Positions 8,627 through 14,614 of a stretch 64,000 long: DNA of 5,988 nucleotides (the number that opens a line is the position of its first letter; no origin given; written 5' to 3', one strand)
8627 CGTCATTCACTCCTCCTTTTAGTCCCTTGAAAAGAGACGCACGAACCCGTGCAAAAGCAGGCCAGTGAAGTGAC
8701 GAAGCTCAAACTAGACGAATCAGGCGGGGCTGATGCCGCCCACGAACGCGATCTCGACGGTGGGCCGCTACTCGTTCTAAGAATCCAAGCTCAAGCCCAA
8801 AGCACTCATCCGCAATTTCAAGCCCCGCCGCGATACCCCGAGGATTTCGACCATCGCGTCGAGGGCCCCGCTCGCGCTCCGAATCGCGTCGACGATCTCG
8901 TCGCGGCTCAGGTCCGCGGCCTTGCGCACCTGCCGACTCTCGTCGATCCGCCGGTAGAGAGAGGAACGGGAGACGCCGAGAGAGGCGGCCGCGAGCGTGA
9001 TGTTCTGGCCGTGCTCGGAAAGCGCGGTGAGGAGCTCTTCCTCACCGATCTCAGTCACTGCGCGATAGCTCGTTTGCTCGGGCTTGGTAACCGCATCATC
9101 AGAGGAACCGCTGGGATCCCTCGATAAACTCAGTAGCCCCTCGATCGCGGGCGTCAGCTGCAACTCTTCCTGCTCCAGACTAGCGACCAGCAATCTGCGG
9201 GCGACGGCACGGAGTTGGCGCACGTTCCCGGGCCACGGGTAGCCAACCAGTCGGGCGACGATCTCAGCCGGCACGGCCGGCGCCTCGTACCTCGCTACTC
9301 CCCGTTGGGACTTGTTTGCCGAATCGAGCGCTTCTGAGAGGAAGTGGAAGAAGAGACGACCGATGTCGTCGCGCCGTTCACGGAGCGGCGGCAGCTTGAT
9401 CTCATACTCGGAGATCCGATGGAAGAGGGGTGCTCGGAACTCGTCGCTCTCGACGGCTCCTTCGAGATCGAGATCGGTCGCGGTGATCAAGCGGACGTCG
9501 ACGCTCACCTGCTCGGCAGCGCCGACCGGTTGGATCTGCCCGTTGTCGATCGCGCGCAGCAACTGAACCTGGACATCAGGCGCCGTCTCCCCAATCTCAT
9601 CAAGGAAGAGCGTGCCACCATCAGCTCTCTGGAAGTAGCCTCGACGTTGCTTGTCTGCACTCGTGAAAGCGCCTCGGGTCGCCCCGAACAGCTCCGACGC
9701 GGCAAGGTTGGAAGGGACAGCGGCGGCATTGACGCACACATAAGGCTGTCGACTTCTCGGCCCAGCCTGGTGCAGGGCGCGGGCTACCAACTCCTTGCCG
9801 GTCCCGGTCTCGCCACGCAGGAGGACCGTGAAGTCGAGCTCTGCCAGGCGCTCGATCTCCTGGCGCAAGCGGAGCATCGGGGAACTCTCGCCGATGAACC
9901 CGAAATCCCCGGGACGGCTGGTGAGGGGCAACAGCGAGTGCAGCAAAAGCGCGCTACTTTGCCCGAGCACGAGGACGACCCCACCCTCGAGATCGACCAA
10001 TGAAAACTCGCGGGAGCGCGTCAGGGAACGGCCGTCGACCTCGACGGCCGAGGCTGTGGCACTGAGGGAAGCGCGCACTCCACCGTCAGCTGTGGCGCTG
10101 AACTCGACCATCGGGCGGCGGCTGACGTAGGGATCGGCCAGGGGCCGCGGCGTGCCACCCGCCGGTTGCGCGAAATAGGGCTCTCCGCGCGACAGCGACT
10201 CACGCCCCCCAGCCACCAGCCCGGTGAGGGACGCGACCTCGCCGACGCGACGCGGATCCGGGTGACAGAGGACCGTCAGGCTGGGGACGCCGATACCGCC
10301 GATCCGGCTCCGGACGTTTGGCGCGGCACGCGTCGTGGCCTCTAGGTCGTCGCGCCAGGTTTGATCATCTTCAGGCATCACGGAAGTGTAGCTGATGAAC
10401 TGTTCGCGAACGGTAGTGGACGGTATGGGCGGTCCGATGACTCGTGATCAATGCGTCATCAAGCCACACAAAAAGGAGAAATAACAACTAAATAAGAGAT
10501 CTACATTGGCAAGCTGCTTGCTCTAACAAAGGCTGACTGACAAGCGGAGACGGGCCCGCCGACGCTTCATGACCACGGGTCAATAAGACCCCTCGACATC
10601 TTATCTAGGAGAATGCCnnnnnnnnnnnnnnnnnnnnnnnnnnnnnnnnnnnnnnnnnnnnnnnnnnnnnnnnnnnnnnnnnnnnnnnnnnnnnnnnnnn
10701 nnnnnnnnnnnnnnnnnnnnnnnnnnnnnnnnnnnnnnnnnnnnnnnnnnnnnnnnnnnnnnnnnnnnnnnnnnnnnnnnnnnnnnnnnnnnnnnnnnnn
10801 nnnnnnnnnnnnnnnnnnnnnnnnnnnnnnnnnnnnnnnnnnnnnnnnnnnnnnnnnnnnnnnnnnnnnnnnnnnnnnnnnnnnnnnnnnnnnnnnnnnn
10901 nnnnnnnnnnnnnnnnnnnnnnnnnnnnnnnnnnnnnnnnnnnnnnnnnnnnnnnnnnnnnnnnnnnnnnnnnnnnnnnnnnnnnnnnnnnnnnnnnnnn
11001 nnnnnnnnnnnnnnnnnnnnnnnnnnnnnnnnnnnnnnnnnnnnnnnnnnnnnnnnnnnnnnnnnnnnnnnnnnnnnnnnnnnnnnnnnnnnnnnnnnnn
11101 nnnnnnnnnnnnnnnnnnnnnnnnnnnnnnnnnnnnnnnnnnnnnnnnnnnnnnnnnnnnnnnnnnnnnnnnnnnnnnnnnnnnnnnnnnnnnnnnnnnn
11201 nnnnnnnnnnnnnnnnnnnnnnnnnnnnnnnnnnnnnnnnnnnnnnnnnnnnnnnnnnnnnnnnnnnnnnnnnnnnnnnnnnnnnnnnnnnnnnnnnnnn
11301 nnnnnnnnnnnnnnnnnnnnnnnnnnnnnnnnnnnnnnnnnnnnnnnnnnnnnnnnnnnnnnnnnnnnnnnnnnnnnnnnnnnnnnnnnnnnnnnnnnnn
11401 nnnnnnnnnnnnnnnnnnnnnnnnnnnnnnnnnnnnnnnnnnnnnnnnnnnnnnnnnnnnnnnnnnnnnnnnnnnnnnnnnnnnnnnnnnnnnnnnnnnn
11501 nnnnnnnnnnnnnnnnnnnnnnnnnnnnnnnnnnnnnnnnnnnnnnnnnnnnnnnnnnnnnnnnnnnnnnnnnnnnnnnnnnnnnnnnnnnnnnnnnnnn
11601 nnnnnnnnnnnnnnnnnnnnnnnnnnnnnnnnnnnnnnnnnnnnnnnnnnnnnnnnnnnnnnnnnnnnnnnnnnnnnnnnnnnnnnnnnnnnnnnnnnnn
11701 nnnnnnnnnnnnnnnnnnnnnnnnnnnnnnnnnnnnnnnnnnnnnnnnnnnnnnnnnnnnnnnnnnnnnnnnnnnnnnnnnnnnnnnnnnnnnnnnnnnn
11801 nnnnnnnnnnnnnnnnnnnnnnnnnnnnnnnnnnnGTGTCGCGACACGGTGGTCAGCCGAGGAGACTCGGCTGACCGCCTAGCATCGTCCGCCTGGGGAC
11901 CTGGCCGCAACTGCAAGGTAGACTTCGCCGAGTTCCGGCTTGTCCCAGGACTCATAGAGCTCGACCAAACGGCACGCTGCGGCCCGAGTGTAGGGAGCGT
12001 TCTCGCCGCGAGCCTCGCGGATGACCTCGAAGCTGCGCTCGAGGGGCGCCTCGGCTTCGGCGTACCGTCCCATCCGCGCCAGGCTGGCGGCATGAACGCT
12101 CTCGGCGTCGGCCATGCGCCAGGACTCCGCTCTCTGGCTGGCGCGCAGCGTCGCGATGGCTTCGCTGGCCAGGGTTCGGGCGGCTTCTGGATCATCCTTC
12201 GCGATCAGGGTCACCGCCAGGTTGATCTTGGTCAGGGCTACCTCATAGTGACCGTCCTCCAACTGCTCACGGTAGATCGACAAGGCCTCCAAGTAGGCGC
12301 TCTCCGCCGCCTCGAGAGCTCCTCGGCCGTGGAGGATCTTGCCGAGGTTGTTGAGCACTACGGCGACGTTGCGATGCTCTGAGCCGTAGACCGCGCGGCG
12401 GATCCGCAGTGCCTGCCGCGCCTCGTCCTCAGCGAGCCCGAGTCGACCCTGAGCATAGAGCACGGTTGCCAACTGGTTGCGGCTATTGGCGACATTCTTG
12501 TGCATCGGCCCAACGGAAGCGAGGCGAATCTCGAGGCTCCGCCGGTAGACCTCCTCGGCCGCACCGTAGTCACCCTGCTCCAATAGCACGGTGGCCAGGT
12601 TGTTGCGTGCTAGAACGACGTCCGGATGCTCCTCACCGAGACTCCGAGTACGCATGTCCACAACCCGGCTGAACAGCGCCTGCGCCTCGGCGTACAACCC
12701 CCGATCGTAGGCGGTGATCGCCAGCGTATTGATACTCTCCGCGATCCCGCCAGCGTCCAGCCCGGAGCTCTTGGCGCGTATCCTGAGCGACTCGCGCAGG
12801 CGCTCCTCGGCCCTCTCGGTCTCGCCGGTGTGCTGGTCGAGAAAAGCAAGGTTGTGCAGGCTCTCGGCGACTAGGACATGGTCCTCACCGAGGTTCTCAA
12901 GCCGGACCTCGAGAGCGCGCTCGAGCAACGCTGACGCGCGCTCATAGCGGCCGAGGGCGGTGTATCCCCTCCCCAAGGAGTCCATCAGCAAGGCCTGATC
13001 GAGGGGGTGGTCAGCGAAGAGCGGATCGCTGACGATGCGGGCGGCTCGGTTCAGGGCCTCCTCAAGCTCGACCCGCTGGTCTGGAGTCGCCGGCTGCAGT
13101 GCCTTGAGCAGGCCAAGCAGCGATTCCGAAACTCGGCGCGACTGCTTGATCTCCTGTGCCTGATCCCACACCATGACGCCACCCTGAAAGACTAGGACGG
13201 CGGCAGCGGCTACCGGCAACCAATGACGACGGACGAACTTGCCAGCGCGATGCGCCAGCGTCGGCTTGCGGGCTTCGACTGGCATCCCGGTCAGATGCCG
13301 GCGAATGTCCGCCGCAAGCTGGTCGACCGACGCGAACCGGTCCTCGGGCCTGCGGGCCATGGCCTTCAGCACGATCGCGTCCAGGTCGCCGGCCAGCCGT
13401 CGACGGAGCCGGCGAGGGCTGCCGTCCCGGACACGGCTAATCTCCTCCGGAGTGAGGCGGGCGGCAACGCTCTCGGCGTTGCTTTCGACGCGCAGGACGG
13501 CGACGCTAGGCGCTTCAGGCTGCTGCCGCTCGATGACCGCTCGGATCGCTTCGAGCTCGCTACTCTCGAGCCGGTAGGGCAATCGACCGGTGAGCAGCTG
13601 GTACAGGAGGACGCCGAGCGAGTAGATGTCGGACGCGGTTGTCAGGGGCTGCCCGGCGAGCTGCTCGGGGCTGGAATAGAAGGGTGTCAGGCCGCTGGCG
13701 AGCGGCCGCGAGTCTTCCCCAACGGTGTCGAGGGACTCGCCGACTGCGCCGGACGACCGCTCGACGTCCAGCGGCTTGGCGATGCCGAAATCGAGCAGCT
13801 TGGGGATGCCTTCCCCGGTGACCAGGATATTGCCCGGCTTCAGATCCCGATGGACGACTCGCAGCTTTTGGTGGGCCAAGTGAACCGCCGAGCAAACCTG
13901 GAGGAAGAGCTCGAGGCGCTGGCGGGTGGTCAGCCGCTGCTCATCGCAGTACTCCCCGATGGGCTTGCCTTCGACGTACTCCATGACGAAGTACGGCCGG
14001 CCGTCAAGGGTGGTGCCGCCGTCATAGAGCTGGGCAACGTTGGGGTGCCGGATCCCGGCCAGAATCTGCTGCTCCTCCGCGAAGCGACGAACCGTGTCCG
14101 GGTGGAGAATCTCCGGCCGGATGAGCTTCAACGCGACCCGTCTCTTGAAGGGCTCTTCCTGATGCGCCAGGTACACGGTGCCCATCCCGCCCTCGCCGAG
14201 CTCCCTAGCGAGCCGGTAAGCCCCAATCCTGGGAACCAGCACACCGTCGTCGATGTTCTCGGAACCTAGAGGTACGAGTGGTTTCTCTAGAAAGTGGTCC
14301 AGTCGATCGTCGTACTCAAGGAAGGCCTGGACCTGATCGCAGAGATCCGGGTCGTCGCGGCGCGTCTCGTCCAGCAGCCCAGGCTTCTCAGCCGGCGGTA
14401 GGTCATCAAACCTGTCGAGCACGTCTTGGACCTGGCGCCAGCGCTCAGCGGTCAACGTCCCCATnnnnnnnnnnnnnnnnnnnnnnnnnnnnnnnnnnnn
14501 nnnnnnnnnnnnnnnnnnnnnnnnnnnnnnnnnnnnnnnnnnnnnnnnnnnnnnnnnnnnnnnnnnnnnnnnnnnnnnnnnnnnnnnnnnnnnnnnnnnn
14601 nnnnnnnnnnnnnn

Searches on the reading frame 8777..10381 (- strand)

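Call 44: search_protein_families(library=pfam, proteins=[window:8777-10381:-], max_evalue=0.00001)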
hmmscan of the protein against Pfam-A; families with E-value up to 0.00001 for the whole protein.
window:8777-10381:- (534 aa): 6 families
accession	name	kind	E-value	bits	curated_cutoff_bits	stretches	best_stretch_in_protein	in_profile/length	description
PF00158.32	Sigma54_activat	-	6.3e-59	198.9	20.2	1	163-328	2-167/168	Sigma-54 interaction domain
PF14532.12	Sigma54_activ_2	-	5.7e-22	78.9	25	1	163-333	1-138/138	Sigma-54 interaction domain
PF25601.1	AAA_lid_14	-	1.5e-11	44.3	27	1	334-406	1-64/87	AAA+ ATPase lid domain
PF02954.25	HTH_8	-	5.2e-11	42.5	22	1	448-481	8-41/42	Bacterial regulatory protein, Fis family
PF07728.20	AAA_5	-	2.6e-08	34.4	22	1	186-301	2-120/139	AAA domain (dynein-related subfamily)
PF07724.20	AAA_2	-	5.8e-07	30.1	27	1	185-298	5-118/166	AAA domain (Cdc48 subfamily)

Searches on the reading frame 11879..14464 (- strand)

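Call 44: search_protein_families(library=pfam, proteins=[window:11879-14464:-], max_evalue=0.00001)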
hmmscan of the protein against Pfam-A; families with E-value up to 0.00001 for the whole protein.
window:11879-14464:- (861 aa): 16 families
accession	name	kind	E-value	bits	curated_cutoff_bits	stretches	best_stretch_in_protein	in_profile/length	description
PF13424.12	TPR_12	-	9e-57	189.7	30.1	5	575-647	3-75/77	Tetratricopeptide repeat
PF13374.12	TPR_10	-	2.1e-51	170.9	27.5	4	575-615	2-42/42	Tetratricopeptide repeat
PF00069.31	Pkinase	-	8.7e-41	140.5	31.7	1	83-309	1-209/263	Protein kinase domain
PF24885.1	TPR_NPHP3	-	6.3e-31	108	100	3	491-583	99-191/239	Nephrocystin-3 TPR domain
PF07714.23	PK_Tyr_Ser-Thr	-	1.5e-28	100.2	23.1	1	85-322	3-229/258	Protein tyrosine and serine/threonine kinase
PF07719.23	TPR_2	-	2.5e-18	65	27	0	619-646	3-30/34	Tetratricopeptide repeat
PF00515.34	TPR_1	-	4.2e-16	58.4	27.8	0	619-646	3-30/34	Tetratricopeptide repeat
PF13181.12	TPR_8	-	6.5e-15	54.4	25.7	0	620-647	4-31/34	Tetratricopeptide repeat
PF07721.20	TPR_4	-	5.7e-13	48.6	27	0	619-642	3-26/26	Tetratricopeptide repeat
PF17874.7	TPR_MalT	-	1.2e-12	48.2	45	1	614-768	37-186/336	MalT-like TPR region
PF13432.12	TPR_16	-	5.9e-09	36.7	32.7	1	580-645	2-59/65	Tetratricopeptide repeat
PF01636.29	APH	-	1.6e-08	35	23.2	0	92-179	8-92/239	Phosphotransferase enzyme family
PF03109.22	ABC1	-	2.7e-07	30.4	22.9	1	157-234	143-219/244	ABC1 atypical kinase-like domain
PF13431.12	TPR_17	-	6.1e-07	29.7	24.4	0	611-638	7-34/34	Tetratricopeptide repeat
PF14559.12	TPR_19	-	7.2e-07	29.9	25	0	586-643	2-51/68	Tetratricopeptide repeat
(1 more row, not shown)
